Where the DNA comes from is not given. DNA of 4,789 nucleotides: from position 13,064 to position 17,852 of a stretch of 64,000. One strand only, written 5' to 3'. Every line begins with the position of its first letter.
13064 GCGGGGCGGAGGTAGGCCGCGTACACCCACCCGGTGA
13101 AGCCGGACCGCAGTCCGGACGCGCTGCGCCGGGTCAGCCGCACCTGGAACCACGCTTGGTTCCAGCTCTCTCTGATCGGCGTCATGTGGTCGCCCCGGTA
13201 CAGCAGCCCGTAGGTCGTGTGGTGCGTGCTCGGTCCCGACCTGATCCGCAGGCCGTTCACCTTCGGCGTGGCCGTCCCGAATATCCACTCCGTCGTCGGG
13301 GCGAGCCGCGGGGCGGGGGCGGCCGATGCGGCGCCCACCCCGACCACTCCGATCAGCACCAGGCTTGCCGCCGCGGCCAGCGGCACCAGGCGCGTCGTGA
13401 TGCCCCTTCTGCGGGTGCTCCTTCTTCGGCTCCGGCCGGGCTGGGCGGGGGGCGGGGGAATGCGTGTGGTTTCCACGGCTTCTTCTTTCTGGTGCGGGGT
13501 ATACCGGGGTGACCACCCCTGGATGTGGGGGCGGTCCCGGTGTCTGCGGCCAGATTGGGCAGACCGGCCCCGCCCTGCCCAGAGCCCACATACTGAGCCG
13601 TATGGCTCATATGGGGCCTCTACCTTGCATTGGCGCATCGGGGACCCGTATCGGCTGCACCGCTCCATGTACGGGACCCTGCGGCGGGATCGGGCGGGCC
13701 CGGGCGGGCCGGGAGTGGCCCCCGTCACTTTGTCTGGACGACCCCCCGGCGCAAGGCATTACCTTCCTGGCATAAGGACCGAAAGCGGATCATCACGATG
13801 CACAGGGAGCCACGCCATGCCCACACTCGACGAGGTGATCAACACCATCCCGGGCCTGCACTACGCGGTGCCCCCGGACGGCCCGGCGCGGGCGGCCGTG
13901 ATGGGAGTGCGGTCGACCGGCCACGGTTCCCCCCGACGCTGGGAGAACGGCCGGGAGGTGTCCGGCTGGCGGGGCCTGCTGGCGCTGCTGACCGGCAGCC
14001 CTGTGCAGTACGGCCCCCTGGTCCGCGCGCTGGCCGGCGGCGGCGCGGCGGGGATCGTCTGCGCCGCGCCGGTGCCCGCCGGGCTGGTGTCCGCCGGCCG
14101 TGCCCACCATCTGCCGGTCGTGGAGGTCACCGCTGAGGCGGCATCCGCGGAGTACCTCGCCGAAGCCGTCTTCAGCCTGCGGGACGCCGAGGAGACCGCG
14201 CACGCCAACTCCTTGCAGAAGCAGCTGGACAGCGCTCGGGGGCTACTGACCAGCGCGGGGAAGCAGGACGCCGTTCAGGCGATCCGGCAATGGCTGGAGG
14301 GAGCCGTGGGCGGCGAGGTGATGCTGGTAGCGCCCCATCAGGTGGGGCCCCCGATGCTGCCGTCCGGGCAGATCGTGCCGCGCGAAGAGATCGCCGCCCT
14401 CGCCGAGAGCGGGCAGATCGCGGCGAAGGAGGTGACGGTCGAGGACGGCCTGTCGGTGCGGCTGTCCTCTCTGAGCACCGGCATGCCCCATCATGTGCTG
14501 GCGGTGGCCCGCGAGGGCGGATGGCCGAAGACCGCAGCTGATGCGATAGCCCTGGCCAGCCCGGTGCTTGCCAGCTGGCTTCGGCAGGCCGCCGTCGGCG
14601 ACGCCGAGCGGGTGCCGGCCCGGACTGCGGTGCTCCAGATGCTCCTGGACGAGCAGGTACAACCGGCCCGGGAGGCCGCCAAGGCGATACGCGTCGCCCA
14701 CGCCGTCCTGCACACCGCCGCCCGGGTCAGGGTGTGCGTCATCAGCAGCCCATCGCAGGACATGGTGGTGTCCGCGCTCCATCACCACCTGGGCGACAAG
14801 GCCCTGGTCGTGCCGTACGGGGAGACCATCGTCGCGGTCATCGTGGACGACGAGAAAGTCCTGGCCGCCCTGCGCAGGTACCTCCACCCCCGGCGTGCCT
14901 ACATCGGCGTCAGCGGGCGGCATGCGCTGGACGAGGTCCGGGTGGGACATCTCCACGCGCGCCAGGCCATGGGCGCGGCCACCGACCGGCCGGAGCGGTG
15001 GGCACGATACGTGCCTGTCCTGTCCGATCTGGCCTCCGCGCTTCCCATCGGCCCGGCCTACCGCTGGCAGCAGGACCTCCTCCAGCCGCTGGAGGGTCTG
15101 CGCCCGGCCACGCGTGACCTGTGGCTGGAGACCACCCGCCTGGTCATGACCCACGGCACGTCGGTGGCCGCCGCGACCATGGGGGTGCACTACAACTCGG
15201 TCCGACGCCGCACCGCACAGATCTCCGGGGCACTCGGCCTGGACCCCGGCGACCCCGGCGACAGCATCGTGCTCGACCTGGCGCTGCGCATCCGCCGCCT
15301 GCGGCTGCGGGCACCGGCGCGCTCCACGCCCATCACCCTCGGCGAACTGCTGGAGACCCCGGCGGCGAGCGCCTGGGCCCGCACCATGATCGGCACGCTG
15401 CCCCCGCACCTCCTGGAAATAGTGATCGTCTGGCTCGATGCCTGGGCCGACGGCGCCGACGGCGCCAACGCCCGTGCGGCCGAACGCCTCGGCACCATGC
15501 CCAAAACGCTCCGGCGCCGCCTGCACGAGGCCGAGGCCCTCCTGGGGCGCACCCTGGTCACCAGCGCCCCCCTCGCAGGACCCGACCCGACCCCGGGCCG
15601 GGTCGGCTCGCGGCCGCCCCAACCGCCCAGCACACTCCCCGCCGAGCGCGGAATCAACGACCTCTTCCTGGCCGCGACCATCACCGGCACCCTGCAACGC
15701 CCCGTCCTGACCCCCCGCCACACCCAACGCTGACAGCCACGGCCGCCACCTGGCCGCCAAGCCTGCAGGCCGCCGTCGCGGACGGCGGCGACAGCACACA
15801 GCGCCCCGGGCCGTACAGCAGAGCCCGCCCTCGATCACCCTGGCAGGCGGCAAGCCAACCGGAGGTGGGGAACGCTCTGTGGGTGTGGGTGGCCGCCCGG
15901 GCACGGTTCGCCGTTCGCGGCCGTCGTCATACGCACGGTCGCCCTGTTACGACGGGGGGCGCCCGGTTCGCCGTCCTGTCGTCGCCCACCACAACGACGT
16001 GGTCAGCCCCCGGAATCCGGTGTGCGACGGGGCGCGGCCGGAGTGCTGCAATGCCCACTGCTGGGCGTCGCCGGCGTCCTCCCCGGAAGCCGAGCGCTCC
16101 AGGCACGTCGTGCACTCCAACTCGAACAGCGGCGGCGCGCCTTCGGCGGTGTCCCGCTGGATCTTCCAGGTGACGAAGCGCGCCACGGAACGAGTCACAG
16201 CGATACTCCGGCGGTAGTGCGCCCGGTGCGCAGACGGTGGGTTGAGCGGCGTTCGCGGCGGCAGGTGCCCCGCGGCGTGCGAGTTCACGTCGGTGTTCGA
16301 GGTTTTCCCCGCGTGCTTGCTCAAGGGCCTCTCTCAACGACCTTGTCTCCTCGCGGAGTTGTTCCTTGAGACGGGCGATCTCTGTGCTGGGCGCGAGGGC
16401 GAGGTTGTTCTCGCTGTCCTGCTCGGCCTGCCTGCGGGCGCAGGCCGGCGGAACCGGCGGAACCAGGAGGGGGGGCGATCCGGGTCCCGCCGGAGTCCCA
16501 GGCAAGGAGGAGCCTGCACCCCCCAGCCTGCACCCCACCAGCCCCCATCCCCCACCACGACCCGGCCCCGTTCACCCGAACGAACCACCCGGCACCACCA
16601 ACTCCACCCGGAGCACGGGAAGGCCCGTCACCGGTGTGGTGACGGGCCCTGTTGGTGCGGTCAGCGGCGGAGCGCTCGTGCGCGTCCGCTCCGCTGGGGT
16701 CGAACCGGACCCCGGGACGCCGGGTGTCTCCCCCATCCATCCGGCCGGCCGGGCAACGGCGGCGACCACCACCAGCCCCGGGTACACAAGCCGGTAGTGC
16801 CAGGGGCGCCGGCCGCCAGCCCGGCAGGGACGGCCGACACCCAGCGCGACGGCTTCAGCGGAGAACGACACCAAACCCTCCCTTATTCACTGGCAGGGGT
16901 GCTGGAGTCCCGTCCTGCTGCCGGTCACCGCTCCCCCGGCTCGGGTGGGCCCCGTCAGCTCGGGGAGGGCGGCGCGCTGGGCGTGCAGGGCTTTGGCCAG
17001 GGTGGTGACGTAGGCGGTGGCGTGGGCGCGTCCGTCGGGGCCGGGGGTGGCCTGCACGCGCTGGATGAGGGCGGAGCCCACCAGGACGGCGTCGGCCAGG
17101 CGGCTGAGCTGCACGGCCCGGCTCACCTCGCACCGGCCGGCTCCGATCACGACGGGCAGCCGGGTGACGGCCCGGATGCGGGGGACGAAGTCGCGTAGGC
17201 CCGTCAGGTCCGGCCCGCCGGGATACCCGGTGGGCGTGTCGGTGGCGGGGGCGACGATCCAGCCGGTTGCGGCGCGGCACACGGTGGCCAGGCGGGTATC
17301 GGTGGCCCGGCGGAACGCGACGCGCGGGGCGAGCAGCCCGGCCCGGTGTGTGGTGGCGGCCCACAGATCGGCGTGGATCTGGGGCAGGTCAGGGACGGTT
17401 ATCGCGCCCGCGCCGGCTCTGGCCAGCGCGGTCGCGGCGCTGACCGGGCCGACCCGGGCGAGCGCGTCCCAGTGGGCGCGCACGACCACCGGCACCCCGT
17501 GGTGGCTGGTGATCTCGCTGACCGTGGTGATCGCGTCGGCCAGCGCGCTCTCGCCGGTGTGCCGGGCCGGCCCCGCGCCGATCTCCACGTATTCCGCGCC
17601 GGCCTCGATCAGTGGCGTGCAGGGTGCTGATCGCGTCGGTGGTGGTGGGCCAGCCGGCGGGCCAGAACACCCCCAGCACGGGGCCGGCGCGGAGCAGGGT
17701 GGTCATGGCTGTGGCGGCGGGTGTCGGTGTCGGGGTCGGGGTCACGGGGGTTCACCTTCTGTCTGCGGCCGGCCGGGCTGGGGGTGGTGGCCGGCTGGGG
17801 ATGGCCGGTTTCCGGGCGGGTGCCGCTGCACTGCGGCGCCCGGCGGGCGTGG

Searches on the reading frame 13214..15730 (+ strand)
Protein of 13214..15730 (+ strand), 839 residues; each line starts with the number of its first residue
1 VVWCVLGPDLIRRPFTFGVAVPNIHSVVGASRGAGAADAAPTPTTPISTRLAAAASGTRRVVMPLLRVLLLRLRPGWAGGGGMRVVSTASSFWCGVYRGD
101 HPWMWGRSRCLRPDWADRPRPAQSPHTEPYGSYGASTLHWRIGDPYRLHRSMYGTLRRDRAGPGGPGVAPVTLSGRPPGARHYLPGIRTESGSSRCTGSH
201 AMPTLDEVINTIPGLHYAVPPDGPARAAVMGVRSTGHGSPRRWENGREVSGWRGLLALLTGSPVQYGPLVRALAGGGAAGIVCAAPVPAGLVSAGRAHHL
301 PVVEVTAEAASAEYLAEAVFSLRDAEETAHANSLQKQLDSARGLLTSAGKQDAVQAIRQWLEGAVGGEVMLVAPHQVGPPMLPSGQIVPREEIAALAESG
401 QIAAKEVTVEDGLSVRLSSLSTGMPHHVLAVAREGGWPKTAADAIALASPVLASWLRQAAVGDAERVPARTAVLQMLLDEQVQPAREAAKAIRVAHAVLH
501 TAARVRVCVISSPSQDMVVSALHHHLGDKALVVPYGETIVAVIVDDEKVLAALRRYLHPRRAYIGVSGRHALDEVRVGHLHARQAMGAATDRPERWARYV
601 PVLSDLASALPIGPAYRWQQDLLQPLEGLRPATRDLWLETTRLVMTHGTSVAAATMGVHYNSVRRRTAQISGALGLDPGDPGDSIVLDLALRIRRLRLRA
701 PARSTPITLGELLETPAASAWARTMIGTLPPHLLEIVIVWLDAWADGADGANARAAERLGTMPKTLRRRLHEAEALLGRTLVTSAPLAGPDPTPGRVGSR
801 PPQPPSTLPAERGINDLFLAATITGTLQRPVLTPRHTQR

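Call 43: search_protein_families(library=pfam, max_evalue=0.001, proteins=[window:13214-15730:+])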
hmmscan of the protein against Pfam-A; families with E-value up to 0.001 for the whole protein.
window:13214-15730:+ (839 aa): 2 families
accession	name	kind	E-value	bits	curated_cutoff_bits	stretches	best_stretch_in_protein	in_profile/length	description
PF13556.12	HTH_30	-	1.1e-14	54.4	27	2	650-693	16-59/59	PucR C-terminal helix-turn-helix domain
PF17853.6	GGDEF_2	-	0.00017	22.2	24.5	1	487-586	10-114/116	GGDEF-like domain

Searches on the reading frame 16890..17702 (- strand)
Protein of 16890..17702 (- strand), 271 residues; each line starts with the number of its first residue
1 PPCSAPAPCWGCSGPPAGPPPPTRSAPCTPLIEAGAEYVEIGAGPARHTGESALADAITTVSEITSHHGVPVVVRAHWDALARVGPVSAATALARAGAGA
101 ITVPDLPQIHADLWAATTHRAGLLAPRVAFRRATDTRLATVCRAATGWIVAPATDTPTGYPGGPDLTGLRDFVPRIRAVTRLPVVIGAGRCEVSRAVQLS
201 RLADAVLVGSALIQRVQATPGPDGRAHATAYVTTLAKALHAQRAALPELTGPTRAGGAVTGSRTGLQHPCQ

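Call 43: search_protein_families(library=pfam, max_evalue=0.001, proteins=[window:16890-17702:-])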
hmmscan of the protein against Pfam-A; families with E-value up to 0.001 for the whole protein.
window:16890-17702:- (271 aa): 1 family
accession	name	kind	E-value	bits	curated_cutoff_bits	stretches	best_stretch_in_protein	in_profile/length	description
PF00290.26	Trp_syntA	-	1.3e-17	64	27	1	53-219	70-236/259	Tryptophan synthase alpha chain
